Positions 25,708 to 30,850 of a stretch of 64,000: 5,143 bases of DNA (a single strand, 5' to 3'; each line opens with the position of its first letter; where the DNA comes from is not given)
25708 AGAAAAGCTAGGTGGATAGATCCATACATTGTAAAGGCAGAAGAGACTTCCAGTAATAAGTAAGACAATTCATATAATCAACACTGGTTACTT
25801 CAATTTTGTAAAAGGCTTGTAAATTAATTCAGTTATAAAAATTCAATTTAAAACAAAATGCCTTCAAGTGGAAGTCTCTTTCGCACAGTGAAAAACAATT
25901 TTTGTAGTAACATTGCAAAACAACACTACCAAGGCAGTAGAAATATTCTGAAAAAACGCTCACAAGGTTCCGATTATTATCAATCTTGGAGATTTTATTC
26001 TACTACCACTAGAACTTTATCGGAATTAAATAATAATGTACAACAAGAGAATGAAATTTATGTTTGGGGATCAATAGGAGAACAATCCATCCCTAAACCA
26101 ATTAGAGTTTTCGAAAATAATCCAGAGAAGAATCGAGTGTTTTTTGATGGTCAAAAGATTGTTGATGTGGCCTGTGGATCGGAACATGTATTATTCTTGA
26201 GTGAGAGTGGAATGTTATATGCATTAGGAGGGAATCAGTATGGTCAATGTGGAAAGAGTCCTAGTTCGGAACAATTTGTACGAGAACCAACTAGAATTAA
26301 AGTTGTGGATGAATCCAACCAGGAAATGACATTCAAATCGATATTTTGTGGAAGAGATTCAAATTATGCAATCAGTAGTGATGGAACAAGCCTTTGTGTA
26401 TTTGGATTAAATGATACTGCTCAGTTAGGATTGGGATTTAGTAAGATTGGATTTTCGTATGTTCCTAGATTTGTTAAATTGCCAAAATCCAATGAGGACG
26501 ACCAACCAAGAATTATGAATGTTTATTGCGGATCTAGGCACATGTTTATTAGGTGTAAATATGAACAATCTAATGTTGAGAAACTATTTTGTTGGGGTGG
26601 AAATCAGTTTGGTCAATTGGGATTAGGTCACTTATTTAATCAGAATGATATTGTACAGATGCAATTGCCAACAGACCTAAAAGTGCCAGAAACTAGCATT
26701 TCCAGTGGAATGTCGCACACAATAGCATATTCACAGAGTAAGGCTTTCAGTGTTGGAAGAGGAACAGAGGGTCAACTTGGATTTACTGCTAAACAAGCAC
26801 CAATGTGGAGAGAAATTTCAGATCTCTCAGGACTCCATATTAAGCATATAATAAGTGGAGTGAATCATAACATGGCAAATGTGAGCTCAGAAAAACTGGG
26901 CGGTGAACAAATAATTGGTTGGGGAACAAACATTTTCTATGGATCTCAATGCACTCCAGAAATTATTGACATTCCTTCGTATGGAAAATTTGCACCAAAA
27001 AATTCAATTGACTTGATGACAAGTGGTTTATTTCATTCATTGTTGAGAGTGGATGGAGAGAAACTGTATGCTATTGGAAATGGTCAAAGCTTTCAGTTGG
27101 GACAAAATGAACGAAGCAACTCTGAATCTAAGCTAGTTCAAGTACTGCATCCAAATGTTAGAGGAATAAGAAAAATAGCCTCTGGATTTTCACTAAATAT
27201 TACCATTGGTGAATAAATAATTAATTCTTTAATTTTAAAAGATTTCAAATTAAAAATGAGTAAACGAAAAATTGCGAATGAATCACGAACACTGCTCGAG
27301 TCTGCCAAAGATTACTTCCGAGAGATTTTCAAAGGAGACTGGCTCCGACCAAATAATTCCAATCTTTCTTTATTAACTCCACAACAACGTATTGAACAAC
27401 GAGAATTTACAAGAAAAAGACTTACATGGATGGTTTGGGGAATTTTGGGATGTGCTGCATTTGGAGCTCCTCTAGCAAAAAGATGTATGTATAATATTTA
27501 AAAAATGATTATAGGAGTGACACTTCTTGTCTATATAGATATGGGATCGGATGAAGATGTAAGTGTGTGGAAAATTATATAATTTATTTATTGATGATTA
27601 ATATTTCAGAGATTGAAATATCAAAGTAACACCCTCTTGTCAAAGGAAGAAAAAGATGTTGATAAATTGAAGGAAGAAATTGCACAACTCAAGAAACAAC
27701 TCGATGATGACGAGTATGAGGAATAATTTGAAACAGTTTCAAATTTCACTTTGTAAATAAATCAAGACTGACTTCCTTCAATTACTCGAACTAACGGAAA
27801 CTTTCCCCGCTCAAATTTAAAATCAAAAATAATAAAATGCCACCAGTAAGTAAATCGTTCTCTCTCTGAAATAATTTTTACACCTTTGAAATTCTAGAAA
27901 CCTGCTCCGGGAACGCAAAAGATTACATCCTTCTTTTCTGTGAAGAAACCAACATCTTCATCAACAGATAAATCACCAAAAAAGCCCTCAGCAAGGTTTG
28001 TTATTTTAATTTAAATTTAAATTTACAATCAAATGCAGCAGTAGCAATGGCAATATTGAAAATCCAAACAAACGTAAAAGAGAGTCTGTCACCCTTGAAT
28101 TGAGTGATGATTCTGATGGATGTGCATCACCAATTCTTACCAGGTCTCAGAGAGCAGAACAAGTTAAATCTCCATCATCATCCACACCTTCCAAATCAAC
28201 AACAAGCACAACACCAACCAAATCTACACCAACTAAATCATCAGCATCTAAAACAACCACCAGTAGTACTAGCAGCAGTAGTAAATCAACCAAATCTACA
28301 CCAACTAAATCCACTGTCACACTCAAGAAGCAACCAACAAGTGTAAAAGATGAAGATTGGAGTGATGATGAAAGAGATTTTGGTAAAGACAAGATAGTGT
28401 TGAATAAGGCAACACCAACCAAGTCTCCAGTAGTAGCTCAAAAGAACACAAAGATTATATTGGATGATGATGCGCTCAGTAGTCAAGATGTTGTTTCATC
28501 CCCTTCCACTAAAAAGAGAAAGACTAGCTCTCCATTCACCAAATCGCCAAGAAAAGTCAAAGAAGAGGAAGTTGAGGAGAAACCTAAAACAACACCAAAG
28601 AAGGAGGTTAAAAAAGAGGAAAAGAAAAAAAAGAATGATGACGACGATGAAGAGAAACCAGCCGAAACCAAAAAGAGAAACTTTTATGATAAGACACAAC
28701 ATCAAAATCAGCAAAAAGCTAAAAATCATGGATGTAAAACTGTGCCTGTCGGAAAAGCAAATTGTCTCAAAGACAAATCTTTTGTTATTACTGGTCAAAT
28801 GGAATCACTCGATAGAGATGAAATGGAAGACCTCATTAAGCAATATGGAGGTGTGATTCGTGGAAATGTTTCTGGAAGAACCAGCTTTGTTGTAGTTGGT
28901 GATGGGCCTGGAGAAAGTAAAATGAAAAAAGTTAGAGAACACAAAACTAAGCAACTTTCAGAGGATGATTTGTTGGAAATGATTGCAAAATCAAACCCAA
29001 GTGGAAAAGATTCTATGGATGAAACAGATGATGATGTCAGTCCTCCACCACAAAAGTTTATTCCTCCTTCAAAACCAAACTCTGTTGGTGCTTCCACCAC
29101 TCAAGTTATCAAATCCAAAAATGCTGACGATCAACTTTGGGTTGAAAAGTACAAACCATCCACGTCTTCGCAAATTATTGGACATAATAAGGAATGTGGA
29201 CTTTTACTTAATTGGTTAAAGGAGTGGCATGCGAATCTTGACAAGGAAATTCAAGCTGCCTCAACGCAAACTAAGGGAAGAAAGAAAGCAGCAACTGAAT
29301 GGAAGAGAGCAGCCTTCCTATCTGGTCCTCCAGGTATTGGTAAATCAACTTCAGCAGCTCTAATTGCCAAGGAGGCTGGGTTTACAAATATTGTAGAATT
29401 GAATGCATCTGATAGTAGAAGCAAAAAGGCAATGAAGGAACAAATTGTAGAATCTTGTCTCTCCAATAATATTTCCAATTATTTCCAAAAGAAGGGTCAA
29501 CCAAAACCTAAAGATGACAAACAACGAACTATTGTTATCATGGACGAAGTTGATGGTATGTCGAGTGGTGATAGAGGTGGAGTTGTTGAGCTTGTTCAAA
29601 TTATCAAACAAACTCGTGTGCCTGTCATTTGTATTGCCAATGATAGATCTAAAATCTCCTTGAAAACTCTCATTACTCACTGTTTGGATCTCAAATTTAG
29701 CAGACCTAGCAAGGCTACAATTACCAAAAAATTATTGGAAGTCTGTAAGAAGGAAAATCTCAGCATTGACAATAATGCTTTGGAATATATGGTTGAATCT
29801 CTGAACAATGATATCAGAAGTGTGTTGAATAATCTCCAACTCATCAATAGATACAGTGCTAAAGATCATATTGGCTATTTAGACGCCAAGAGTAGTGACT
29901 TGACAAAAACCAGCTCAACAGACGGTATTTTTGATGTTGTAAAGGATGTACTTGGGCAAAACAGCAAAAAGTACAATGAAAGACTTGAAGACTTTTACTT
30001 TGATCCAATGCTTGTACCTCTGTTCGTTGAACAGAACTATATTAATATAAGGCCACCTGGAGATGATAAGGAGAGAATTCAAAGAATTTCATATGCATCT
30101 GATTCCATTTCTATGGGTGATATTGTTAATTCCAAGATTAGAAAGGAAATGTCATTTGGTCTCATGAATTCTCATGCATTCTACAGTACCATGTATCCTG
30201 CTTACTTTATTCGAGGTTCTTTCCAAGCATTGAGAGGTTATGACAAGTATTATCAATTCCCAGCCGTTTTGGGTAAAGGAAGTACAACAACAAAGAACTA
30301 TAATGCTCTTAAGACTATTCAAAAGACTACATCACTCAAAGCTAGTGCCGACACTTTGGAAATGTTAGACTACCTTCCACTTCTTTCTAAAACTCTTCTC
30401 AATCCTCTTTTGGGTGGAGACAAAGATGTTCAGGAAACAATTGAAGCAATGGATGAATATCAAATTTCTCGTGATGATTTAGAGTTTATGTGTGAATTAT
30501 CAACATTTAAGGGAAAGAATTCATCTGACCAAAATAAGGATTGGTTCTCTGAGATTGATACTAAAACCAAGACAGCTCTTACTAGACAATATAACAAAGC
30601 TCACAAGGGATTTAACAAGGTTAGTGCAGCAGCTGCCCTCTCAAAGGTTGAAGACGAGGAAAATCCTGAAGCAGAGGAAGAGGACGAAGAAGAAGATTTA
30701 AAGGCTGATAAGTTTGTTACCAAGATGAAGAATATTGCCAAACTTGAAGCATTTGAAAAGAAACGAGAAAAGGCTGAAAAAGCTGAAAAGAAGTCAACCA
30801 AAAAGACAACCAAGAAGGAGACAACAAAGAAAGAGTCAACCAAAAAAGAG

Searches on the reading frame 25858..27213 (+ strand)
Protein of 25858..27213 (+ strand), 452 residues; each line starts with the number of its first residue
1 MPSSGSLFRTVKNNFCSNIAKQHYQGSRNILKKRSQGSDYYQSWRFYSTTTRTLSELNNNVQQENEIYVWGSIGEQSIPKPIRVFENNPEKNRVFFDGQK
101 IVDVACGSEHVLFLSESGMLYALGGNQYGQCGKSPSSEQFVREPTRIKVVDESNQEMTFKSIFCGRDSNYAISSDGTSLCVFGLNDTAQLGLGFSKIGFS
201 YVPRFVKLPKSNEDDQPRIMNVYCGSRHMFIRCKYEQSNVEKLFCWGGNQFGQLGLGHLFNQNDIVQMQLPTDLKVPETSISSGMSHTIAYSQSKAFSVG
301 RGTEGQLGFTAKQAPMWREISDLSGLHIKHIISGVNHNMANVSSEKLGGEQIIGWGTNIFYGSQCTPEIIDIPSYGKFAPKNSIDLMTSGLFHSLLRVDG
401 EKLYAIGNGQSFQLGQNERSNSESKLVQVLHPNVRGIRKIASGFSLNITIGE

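Call 13: find_encoding_contigs(protein=window:25858-27213:+, flank=3000, max_places=3)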
Protein seq(452 aa) (452 aa): no gene with exactly this product is on record in the collection.

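Call 28: search_protein_families(library=pfam, proteins=[window:25858-27213:+])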
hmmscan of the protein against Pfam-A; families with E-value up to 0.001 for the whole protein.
window:25858-27213:+ (452 aa): 4 families
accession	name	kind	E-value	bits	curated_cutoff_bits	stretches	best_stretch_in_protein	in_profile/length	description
PF25390.1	WD40_RLD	-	1.9e-50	172.7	150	2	61-358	46-325/363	RCC1-like domain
PF00415.24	RCC1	-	6.2e-37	126.4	21.7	3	242-290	3-49/50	Regulator of chromosome condensation (RCC1) repeat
PF13540.12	RCC1_2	-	6.1e-16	58.1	22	1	101-130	1-30/30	Regulator of chromosome condensation (RCC1) repeat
PF25384.1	Alsin_RLD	-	3.1e-05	23.9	100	0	64-115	140-185/405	Alsin RCC1-like domain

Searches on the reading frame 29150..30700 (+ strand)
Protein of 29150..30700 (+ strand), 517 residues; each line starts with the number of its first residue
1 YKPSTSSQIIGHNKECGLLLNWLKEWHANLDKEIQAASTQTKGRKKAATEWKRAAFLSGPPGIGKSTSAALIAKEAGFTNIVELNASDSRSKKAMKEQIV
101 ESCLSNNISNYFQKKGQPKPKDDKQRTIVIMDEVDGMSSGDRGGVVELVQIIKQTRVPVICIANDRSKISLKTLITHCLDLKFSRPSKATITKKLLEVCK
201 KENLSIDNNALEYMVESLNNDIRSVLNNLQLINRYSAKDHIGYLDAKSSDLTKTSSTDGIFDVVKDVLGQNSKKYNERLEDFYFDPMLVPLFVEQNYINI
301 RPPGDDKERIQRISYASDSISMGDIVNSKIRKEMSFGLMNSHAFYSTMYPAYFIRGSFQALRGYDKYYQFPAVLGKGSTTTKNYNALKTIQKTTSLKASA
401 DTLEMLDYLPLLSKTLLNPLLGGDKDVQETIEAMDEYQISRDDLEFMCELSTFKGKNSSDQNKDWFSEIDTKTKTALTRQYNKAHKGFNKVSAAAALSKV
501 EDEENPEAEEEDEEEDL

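Call 14: find_homologous_proteins(query=window:29150-30700:+)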
Query window:29150-30700:+ (517 aa): 2154 proteins with E <= 0.001 among 8000 candidates; the best 120 are listed.
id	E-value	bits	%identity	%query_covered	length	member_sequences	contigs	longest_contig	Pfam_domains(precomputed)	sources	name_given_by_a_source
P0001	5.0e-265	898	77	99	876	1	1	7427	PF08519.18,PF25361.2,PF00533.34,PF00004.36,PF13401.13,PF03215.22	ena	-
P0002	1.2e-192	659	58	100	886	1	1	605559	PF08519.18,PF25361.2,PF00533.34,PF00004.36,PF03215.22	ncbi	ncbi:hypothetical protein ABK040_007138 [Willaertia magna]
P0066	1.8e-103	365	42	94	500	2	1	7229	PF08519.18,PF25361.2,PF00910.29,PF00004.36,PF03215.22,PF20720.4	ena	-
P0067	1.1e-99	353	40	100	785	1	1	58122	PF08519.18,PF25361.2,PF00533.34,PF21328.4,PF00004.36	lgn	-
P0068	7.1e-97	343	36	100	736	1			PF08519.18,PF25361.2,PF00004.36,PF13401.13,PF03215.22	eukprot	eukprot:CAMPEP_0117444262 /NCGR_PEP_ID=MMETSP0759-20121206/5144_1 /TAXON_ID=63605 /ORGANISM="Percolo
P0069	5.7e-89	317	39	95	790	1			PF08519.18,PF25361.2,PF00533.34,PF00004.36,PF03215.22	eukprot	eukprot:gene1958-1466_t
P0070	3.6e-87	311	37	94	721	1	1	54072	PF08519.18,PF25361.2,PF00004.36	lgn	-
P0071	6.6e-85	304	39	97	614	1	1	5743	PF08519.18,PF25361.2,PF00533.34,PF00004.36,PF14532.13,PF03215.22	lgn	-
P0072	1.0e-84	303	35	100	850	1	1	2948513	PF08519.18,PF25361.2,PF00004.36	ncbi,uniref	ncbi:replication factor C subunit 1 [Chironomus tepperi]|uniref:replication factor C subunit 1 n=1 T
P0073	1.1e-84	303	40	94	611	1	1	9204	PF08519.18,PF24883.3,PF25361.2,PF00533.34,PF00004.36,PF14532.13,PF03215.22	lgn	-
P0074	1.3e-82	296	37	93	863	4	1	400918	PF08519.18,PF25361.2,PF00533.34,PF00004.36,PF03215.22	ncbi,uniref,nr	ncbi:hypothetical protein HK103_000193 [Boothiomyces macroporosus]|uniref:Replication factor C subun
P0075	2.4e-79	286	36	99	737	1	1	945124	PF13604.13,PF08519.18,PF25361.2,PF00533.34,PF00004.36,PF03215.22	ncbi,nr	ncbi:replication factor RFC1 C terminal domain-containing protein [Chytriomyces cf. hyalinus JEL632]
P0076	4.8e-79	285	35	100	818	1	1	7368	PF08519.18,PF25361.2,PF00004.36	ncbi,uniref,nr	ncbi:replication factor C subunit 1-like protein [Leptotrombidium deliense]|uniref:Replication facto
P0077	5.2e-79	285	36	96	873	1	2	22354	PF08519.18,PF25361.2,PF00533.34,PF00004.36,PF03215.22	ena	-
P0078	1.1e-78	284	35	93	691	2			PF08519.18,PF25361.2,PF00533.34,PF00004.36,PF03215.22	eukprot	eukprot:GEMP01010610.1.p1 GENE.GEMP01010610.1~~GEMP01010610.1.p1 ORF type:complete len:692 (-),score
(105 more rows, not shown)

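Call 30: find_related_loci(query=window:29150-30700:+, collection=metagenome_contigs, flank=4000)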
Query window:29150-30700:+ (517 aa) in metagenome_contigs; peptide patterns used: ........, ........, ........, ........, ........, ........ (x = any residue, [..] = any of these).
600 stretches matched a pattern (row limit reached: there are more); 1 encode a relative of the query (tblastn E <= 1e-3); 1 distinct loci.
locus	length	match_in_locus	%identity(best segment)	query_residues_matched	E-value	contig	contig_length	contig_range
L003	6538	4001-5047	23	57-453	3e-17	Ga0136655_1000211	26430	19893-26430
